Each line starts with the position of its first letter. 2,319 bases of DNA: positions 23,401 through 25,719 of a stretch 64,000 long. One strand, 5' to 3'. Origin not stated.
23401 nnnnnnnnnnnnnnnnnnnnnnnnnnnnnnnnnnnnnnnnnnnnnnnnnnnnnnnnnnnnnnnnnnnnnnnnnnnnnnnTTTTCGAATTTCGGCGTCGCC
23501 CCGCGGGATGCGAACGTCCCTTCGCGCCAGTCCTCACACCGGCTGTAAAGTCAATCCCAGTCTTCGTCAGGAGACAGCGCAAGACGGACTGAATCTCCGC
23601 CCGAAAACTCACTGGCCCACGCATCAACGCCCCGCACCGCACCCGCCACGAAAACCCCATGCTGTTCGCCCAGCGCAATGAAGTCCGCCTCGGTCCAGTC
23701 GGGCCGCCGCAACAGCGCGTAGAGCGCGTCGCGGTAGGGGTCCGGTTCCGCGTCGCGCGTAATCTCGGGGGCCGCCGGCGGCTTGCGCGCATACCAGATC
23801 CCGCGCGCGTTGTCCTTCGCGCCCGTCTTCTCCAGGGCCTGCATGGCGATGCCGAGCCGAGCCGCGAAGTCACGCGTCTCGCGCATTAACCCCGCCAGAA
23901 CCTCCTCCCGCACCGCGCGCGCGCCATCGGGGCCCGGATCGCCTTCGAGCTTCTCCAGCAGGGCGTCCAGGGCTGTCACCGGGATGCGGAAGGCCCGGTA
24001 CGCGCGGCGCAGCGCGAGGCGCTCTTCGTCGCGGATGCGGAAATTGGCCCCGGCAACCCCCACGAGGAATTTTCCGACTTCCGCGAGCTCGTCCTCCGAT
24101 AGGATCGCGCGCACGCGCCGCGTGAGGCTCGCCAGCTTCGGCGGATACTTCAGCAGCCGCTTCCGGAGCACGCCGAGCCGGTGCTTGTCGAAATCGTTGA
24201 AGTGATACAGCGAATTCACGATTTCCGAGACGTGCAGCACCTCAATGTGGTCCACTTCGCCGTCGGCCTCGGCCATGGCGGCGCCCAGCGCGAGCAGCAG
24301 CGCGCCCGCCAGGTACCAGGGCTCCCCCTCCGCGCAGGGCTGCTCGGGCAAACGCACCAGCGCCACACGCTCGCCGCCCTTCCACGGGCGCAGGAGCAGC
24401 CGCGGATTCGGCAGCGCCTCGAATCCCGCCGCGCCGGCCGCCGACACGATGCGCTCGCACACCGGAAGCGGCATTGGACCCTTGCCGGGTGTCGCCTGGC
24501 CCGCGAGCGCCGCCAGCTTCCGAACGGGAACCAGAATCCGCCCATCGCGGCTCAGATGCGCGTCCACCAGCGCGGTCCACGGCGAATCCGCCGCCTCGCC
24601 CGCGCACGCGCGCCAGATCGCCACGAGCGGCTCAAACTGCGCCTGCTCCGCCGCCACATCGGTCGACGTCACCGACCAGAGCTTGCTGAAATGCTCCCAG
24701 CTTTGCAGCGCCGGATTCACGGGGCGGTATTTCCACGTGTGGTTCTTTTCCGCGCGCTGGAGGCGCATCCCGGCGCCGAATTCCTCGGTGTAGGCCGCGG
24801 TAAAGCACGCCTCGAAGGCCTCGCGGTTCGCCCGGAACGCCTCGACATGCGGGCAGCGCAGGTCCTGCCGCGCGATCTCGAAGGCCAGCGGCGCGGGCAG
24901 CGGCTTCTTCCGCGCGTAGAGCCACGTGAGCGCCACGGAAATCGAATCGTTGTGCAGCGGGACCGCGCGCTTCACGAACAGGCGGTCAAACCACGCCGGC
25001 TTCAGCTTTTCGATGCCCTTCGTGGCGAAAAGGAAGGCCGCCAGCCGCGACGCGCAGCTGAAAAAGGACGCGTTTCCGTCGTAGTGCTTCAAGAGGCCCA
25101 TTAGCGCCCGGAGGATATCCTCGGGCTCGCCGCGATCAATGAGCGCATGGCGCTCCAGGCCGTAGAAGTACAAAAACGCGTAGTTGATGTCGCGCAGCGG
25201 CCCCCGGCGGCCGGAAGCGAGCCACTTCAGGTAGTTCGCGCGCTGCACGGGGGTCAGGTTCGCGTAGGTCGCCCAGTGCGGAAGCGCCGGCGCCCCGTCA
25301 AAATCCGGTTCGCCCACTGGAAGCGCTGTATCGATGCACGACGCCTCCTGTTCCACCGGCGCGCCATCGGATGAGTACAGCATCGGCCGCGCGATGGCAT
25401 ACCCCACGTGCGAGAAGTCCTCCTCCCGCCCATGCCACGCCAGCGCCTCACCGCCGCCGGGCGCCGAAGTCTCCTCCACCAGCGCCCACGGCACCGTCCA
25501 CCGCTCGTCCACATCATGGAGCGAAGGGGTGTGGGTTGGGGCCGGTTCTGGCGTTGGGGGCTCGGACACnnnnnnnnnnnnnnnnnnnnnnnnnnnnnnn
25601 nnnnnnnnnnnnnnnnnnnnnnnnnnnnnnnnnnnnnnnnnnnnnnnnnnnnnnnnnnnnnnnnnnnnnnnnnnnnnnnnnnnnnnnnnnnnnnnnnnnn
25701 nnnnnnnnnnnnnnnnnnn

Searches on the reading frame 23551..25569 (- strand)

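Call 76: search_protein_families(library=pfam, proteins=[window:23551-25569:-], max_evalue=0.00001)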
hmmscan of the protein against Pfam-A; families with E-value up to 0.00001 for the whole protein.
window:23551-25569:- (672 aa): 2 families
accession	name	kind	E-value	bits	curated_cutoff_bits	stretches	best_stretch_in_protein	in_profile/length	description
PF13208.11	TerB_N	-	6.1e-25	88.6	25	1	56-233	10-195/207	TerB N-terminal domain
PF05099.18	TerB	-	3.5e-09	37.4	24.4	1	425-534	4-113/118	Tellurite resistance protein TerB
